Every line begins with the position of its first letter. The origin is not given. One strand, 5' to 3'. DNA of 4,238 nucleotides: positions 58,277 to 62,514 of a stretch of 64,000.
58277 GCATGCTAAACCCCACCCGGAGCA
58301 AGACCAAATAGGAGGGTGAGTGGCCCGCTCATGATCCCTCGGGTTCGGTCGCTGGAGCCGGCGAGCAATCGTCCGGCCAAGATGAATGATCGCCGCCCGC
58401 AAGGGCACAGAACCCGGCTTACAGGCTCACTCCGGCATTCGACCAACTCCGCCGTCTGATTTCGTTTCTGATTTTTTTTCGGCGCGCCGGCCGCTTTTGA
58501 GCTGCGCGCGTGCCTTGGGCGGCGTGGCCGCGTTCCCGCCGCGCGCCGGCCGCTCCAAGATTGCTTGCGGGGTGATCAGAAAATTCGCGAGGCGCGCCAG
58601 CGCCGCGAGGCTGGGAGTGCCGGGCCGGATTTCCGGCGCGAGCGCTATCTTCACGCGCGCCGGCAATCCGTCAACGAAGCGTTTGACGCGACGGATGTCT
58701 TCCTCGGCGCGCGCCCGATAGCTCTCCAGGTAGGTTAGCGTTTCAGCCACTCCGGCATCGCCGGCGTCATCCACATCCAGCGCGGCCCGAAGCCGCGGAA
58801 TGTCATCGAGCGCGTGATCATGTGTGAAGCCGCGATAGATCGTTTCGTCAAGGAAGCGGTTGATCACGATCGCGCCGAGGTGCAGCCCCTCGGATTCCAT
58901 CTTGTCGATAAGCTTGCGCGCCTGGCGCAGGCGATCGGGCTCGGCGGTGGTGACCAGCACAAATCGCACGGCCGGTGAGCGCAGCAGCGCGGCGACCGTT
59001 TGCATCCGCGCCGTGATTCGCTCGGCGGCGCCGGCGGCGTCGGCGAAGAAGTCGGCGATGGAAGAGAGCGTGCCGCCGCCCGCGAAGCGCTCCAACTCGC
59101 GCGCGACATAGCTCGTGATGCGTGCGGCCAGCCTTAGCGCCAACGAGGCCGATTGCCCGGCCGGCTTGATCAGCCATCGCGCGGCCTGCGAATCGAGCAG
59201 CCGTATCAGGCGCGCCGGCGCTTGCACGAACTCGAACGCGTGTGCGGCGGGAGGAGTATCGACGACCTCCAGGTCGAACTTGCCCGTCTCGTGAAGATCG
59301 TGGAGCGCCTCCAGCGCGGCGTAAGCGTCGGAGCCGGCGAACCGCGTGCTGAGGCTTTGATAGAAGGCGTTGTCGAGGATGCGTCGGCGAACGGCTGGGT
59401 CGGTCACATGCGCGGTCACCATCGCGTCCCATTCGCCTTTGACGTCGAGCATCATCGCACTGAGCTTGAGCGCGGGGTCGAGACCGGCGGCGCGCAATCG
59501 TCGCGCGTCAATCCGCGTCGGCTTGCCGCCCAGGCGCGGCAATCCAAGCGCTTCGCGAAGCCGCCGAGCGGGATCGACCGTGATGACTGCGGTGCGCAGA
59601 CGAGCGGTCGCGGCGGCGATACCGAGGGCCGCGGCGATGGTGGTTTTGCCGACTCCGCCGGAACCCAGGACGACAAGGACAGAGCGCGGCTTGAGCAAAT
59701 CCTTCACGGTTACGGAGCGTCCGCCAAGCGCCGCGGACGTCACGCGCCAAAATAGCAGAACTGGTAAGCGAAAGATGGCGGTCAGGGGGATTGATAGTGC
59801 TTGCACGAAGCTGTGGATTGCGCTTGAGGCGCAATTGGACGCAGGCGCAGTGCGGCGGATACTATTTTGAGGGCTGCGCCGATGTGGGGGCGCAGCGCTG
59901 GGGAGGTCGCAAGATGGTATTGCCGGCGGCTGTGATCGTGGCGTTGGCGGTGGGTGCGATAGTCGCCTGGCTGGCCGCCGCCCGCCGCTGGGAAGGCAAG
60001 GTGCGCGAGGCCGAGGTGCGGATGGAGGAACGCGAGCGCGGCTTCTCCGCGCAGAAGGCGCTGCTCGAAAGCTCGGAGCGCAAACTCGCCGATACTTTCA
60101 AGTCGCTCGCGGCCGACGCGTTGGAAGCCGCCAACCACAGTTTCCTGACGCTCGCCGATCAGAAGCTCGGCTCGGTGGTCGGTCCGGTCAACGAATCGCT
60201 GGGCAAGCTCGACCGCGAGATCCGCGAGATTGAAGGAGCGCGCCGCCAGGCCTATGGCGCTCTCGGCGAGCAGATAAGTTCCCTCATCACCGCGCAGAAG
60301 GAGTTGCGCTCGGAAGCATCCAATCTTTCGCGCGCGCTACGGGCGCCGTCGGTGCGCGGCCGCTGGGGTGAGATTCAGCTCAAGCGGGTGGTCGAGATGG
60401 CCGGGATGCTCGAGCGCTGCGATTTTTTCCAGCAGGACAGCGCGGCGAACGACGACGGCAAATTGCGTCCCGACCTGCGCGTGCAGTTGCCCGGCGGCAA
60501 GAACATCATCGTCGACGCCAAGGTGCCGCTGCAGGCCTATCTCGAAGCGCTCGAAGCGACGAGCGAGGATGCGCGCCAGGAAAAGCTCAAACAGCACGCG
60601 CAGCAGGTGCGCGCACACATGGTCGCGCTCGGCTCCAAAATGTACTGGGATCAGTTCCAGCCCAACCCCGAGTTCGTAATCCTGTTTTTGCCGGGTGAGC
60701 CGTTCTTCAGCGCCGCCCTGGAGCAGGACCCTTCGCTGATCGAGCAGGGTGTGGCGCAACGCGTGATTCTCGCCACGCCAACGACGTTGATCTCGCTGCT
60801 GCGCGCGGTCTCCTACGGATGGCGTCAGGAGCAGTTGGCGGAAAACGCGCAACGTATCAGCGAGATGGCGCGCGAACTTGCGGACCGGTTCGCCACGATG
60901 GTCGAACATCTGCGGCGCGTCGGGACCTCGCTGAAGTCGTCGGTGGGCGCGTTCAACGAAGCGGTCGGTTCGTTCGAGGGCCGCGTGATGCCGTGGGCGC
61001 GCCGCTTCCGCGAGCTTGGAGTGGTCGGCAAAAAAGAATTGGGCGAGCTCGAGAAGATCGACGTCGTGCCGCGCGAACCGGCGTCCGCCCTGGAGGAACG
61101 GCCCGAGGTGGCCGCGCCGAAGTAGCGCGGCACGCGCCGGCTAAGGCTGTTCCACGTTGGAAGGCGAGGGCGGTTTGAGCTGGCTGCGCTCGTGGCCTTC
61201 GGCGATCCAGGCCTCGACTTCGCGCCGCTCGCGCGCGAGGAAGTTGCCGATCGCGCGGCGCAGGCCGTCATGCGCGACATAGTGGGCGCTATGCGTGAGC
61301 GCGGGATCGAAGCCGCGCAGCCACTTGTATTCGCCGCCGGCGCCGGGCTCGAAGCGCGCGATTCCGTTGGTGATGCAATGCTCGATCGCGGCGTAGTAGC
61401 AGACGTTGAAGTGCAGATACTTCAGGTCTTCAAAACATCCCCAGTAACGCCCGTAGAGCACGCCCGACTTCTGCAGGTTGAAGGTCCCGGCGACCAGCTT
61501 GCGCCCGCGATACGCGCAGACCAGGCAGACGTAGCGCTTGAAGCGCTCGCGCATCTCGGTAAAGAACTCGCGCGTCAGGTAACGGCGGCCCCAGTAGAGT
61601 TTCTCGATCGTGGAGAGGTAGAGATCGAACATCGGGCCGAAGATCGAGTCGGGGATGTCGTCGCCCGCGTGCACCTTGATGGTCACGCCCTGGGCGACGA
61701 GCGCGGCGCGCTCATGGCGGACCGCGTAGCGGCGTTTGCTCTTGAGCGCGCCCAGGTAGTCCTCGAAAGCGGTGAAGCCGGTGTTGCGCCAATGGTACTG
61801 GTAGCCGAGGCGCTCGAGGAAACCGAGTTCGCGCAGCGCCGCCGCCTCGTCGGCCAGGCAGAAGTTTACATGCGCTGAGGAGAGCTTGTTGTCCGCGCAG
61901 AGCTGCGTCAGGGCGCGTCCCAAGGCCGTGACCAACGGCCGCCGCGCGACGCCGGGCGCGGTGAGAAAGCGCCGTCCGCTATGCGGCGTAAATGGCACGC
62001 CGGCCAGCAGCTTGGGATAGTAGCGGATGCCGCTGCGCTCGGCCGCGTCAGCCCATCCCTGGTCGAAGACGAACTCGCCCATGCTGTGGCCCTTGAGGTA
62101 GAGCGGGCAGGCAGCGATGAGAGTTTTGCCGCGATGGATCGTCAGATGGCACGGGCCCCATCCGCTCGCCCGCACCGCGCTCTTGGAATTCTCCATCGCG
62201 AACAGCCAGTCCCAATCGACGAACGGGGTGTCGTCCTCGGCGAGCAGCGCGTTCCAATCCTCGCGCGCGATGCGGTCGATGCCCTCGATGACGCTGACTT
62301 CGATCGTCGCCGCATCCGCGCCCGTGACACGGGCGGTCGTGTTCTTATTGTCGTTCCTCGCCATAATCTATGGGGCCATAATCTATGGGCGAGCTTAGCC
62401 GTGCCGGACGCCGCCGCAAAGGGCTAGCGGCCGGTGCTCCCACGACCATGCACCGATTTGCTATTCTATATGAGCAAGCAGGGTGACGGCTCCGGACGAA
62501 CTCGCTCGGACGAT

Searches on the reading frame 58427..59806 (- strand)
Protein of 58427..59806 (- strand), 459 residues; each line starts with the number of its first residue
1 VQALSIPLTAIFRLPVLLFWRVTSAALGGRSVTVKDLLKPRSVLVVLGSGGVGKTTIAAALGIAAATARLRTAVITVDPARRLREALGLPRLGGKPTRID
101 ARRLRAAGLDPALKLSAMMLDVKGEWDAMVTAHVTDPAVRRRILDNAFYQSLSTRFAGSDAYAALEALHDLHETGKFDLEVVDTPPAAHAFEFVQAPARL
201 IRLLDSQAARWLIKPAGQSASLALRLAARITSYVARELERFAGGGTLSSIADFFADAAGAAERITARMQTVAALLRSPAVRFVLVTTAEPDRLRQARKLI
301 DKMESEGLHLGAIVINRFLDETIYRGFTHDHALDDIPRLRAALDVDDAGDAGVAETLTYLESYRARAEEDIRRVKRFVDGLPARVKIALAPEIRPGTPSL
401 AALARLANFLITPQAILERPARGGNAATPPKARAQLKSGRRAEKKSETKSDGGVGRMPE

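Call 78: search_protein_families(library=pfam, proteins=[window:58427-59806:-], max_evalue=0.01)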
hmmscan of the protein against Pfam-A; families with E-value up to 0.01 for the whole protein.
window:58427-59806:- (459 aa): 7 families
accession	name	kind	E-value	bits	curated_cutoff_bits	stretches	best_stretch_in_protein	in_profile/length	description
PF02374.21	ArsA_ATPase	-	2e-24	86.8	24.3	1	43-323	3-250/305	Anion-transporting ATPase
PF01656.29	CbiA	-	5.6e-09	36.5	25.4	1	44-292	2-87/125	CobQ/CobB/MinD/ParA nucleotide binding domain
PF20720.3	nSTAND3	-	0.00045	20.4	27.2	1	34-69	10-45/155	Novel STAND NTPase 3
PF02562.22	PhoH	-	0.0009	19.2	27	1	36-89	14-67/205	PhoH-like protein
PF10609.15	ParA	-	0.0012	18.7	27.1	0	42-78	5-41/246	NUBPL iron-transfer P-loop NTPase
PF01695.23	IstB_IS21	-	0.0052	16.8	24.1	1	42-78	93-129/238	IstB-like ATP binding protein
PF25199.1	nSTAND_NTPase5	-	0.007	16.6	34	0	39-84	39-83/145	Novel STAND NTPase 5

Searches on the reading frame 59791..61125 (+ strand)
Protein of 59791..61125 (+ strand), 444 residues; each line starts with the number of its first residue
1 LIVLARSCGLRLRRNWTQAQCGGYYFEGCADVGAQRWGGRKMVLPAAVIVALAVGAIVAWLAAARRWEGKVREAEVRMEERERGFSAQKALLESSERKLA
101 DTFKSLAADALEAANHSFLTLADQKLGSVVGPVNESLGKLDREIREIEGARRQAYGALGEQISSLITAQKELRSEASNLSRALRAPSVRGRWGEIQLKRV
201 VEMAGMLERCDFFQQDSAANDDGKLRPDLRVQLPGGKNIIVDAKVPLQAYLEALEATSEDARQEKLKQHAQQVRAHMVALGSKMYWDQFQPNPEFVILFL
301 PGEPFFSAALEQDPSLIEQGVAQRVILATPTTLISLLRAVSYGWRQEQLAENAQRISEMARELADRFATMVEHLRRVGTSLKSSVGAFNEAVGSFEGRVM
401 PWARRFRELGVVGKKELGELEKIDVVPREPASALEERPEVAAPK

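Call 78: search_protein_families(library=pfam, proteins=[window:59791-61125:+], max_evalue=0.01)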
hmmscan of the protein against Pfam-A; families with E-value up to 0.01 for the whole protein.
window:59791-61125:+ (444 aa): 1 family
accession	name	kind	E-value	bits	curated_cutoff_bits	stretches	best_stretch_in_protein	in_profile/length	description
PF02646.22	RmuC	-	1.2e-100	336.9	26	1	124-415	1-290/291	RmuC family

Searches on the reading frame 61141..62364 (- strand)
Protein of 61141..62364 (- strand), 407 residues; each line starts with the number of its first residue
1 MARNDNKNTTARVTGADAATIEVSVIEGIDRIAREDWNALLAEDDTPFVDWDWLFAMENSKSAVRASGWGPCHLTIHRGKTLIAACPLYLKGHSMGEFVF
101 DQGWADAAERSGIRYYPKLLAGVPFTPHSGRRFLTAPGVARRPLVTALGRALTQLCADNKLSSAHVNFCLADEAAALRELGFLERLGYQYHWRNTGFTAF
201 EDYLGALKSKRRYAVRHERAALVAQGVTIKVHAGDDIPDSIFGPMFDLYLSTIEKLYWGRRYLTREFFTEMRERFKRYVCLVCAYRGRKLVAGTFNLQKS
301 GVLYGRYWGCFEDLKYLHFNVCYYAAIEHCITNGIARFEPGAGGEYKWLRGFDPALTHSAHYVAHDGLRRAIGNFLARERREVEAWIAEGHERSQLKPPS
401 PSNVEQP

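Call 78: search_protein_families(library=pfam, proteins=[window:61141-62364:-], max_evalue=0.01)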
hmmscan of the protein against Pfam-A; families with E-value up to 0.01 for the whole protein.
window:61141-62364:- (407 aa): 3 families
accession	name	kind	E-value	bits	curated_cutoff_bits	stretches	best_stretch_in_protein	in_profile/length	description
PF04339.18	FemAB_like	-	1.6e-136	455.8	27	1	29-394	2-365/369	Peptidogalycan biosysnthesis/recognition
PF13480.13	Acetyltransf_6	-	3.3e-10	40.7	22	1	209-345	1-139/143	Acetyltransferase (GNAT) domain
PF13872.12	AAA_34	-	0.0059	16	27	1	157-225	208-274/306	P-loop containing NTP hydrolase pore-1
